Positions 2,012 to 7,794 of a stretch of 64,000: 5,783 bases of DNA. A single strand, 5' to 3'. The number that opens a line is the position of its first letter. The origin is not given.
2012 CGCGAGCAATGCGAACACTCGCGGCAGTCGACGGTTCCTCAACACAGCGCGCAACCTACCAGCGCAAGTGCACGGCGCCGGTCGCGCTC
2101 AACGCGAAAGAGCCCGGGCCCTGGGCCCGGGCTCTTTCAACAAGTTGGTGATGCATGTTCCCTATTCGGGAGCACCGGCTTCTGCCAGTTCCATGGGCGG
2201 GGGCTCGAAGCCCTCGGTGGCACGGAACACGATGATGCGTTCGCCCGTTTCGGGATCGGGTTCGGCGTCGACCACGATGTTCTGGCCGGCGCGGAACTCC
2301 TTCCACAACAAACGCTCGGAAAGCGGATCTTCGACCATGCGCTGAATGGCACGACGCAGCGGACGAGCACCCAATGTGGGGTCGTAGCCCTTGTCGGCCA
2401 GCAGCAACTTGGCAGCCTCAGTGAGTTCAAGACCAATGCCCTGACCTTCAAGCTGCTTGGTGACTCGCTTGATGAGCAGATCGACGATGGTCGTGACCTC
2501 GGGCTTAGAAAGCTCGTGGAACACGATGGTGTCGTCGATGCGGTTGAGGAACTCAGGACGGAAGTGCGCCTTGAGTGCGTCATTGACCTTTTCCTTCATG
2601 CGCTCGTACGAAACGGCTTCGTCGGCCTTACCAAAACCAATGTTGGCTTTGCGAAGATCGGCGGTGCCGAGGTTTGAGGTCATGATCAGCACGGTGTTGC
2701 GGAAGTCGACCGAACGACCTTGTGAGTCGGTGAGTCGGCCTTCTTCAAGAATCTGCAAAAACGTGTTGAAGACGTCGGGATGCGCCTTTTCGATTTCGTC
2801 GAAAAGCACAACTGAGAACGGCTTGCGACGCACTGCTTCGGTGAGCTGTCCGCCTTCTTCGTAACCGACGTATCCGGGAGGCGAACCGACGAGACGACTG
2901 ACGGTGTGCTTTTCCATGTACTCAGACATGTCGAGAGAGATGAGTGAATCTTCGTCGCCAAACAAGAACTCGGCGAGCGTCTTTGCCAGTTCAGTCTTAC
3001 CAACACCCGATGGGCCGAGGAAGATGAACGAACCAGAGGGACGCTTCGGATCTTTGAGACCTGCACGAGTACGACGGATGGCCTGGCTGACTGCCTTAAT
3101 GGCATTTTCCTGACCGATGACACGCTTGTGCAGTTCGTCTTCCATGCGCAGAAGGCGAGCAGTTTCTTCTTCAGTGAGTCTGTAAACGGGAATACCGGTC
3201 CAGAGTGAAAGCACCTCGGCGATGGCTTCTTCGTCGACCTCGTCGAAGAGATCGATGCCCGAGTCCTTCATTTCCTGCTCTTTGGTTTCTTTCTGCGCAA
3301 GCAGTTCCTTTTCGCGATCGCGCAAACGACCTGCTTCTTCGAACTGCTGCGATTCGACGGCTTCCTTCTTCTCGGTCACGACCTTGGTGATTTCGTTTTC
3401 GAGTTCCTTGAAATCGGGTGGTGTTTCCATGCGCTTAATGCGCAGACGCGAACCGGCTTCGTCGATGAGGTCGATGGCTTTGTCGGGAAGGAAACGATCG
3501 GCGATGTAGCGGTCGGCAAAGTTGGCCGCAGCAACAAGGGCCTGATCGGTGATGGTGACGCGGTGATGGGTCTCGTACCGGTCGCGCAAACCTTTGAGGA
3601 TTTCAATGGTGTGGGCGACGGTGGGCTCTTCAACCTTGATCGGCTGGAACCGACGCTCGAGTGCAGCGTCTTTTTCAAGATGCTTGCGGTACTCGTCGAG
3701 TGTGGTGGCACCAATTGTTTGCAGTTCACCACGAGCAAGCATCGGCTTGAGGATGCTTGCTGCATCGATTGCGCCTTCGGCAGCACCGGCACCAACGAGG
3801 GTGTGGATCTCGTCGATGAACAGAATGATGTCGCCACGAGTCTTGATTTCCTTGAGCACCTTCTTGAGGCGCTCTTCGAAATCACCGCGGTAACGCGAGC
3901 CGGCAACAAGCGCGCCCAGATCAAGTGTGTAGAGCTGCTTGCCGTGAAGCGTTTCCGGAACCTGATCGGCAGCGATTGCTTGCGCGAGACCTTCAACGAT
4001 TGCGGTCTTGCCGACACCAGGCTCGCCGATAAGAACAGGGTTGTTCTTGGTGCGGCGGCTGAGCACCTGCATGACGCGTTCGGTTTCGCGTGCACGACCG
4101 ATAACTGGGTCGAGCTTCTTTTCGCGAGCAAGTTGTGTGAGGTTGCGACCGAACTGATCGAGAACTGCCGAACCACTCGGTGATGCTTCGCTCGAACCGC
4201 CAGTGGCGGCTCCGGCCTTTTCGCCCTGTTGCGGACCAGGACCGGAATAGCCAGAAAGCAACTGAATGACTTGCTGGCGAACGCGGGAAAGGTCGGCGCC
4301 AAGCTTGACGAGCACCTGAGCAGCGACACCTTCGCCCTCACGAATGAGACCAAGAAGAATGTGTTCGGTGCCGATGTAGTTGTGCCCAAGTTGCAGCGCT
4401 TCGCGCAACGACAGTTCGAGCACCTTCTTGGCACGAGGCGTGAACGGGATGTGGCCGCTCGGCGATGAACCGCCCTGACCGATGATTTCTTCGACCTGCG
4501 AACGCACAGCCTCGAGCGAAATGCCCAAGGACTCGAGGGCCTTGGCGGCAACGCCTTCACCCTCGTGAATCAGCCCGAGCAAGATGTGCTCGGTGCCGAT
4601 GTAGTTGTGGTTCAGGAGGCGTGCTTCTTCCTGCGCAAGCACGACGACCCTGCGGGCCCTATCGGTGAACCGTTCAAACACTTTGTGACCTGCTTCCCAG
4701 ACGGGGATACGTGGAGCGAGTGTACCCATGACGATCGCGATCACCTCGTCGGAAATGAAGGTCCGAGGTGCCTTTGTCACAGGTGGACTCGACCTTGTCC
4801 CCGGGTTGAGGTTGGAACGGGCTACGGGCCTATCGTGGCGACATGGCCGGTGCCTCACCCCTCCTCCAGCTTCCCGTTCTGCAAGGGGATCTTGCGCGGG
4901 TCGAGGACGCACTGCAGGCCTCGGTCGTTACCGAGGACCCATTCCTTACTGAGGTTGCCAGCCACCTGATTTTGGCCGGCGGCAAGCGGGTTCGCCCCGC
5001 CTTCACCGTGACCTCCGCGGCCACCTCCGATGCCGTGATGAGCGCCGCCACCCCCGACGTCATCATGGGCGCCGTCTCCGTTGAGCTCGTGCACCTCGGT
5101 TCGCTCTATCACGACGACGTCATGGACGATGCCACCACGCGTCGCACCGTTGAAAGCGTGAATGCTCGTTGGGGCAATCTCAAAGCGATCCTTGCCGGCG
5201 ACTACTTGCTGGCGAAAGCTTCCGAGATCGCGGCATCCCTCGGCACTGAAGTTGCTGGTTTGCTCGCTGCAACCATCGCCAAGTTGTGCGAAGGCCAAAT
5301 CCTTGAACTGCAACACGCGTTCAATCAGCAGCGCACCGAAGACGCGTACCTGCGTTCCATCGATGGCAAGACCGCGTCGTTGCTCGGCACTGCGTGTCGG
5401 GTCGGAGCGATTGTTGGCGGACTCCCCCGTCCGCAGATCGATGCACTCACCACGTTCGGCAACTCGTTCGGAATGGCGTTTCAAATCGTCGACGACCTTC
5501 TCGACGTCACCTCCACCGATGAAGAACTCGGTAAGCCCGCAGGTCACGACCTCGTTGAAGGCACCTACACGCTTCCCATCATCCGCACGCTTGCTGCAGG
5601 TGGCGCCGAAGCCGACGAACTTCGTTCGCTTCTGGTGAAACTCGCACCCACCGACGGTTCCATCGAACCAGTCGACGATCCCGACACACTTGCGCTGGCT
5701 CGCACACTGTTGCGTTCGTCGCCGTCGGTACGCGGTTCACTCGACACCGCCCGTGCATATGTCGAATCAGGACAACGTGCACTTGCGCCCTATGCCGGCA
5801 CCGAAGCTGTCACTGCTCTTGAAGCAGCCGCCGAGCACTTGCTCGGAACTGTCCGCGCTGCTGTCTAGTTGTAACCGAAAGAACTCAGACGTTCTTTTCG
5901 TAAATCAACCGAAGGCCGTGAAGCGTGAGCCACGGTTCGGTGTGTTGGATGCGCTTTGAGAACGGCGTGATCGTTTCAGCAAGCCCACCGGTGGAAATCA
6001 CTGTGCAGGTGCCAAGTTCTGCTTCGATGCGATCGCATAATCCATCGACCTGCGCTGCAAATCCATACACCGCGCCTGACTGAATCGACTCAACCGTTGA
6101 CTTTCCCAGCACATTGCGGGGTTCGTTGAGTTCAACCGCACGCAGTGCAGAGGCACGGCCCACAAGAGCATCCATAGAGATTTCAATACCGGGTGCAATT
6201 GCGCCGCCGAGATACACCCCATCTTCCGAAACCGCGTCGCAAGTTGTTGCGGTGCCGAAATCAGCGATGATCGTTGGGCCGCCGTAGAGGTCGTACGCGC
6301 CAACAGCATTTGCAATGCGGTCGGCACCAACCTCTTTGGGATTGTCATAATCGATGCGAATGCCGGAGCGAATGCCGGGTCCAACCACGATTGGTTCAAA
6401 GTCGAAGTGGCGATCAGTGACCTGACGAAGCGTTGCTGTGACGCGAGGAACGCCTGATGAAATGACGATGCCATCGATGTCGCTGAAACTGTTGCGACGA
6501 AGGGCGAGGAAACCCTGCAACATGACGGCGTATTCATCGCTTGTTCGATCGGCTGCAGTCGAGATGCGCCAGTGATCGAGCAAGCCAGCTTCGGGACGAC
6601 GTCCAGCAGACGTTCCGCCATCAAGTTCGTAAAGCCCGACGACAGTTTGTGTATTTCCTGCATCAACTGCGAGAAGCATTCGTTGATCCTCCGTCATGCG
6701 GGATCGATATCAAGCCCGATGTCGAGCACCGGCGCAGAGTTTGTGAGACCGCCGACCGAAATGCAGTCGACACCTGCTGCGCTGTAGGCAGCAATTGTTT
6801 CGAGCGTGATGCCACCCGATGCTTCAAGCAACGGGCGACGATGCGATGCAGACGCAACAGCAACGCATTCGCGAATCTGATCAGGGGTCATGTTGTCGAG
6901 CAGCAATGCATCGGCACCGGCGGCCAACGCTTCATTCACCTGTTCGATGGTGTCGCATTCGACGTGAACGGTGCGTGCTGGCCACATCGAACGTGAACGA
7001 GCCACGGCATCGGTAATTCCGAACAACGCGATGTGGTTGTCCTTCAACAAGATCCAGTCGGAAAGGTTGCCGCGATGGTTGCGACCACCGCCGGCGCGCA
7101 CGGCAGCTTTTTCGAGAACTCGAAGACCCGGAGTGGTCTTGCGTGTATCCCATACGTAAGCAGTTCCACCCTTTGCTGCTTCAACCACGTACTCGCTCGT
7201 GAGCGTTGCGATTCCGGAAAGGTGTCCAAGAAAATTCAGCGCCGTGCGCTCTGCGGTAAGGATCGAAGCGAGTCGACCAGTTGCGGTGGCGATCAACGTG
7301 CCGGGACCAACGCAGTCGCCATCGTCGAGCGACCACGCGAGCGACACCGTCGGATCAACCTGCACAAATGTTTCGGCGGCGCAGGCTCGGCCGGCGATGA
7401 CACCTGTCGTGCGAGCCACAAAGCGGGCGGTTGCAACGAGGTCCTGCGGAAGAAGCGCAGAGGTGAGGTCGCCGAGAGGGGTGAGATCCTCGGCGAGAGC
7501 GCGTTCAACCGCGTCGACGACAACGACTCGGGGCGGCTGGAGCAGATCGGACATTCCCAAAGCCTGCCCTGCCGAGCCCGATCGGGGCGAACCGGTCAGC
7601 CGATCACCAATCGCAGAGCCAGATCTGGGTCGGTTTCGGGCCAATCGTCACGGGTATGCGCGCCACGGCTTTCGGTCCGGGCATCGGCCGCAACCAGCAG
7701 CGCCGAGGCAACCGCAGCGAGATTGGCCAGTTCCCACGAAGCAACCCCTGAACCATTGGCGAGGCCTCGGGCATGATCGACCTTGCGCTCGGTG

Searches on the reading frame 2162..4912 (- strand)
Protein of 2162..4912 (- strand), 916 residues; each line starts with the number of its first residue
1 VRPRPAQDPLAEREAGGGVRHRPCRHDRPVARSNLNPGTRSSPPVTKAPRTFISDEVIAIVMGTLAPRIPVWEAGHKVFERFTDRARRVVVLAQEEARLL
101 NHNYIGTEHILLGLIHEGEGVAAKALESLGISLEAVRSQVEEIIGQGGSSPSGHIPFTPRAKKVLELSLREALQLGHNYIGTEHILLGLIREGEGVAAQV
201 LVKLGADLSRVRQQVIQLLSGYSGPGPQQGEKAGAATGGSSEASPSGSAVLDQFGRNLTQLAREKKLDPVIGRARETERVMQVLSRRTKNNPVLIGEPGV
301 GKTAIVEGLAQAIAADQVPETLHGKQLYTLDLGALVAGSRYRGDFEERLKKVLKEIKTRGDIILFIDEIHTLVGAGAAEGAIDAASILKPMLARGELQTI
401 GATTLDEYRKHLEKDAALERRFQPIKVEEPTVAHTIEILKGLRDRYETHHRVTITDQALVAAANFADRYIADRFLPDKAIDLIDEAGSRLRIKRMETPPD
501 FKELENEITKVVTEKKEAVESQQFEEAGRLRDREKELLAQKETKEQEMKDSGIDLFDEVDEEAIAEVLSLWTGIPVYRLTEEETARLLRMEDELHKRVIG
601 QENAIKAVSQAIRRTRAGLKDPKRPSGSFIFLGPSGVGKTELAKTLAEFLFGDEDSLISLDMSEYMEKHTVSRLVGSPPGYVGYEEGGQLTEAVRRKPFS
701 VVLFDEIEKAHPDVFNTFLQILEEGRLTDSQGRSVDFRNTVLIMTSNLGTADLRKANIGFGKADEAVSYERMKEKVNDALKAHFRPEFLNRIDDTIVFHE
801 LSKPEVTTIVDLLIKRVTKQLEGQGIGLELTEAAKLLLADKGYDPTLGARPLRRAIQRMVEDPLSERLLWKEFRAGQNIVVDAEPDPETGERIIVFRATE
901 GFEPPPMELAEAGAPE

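Call 49: search_protein_families(library=pfam, proteins=[window:2162-4912:-], max_evalue=0.00001)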
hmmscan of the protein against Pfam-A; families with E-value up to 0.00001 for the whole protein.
window:2162-4912:- (916 aa): 12 families
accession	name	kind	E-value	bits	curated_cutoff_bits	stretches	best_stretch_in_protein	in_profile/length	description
PF07724.20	AAA_2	-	3.3e-72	242.4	27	1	624-794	1-165/166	AAA domain (Cdc48 subfamily)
PF02861.25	Clp_N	-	5e-36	123.1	20.7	2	93-145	1-53/53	Clp amino terminal domain, pathogenicity island component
PF17871.7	AAA_lid_9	-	1.3e-34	118.7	22.8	1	432-532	2-102/104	AAA lid domain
PF10431.15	ClpB_D2-small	-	5.6e-25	87.6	21.9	1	801-881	1-81/81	C-terminal, D2-small domain, of ClpB protein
PF00004.35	AAA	-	1.1e-23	84.6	21.2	2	293-405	2-110/131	ATPase family associated with various cellular activities (AAA)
PF07728.20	AAA_5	-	7.7e-21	75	22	1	629-750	2-125/139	AAA domain (dynein-related subfamily)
PF13401.12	AAA_22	-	2.8e-12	47.5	27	0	627-723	6-109/130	AAA domain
PF13191.12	AAA_16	-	1.3e-11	45.8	32.6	0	270-316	2-51/167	AAA ATPase domain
PF05621.17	TniB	-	1.5e-09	38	22.4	1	280-428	26-185/189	Bacterial TniB protein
PF02151.25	UVR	-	5.3e-08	32.8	21.5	1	505-538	1-34/36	UvrB/uvrC motif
PF00158.32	Sigma54_activat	-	3e-07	30.7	20.2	0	610-735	6-133/168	Sigma-54 interaction domain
PF20720.3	nSTAND3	-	1.2e-06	28.7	27.2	0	278-316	8-44/155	Novel STAND NTPase 3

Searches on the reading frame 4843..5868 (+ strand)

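Call 49: search_protein_families(library=pfam, proteins=[window:4843-5868:+], max_evalue=0.00001)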
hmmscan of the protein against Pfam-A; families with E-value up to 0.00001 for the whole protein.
window:4843-5868:+ (341 aa): 1 family
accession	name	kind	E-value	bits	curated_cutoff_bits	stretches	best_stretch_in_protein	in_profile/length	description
PF00348.22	polyprenyl_synt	-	4.8e-62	209.9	27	1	34-265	3-235/251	Polyprenyl synthetase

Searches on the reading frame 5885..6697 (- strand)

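Call 49: search_protein_families(library=pfam, proteins=[window:5885-6697:-], max_evalue=0.00001)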
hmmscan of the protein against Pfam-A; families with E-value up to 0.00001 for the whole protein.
window:5885-6697:- (270 aa): 1 family
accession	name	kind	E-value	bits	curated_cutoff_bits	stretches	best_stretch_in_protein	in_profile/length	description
PF03309.20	Pan_kinase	-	1.2e-68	231.5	24.7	1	8-222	1-204/205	Type III pantothenate kinase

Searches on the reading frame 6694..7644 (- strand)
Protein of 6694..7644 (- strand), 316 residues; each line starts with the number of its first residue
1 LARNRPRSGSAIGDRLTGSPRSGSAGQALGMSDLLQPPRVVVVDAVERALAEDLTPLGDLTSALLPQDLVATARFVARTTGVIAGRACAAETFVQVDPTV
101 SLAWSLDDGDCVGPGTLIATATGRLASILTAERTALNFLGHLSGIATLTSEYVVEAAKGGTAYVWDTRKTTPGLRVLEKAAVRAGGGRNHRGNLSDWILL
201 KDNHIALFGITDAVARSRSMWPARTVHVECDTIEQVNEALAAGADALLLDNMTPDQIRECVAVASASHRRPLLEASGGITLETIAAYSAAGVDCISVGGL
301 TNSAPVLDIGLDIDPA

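Call 49: search_protein_families(library=pfam, proteins=[window:6694-7644:-], max_evalue=0.00001)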
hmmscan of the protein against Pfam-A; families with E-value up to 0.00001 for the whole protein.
window:6694-7644:- (316 aa): 2 families
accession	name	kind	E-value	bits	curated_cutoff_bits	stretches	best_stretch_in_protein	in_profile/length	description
PF01729.25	QRPTase_C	-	1.5e-55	187.9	23.1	1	145-312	1-169/169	Quinolinate phosphoribosyl transferase, C-terminal domain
PF02749.22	QRPTase_N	-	4.4e-18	65.7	27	1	59-143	1-82/82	Quinolinate phosphoribosyl transferase, N-terminal domain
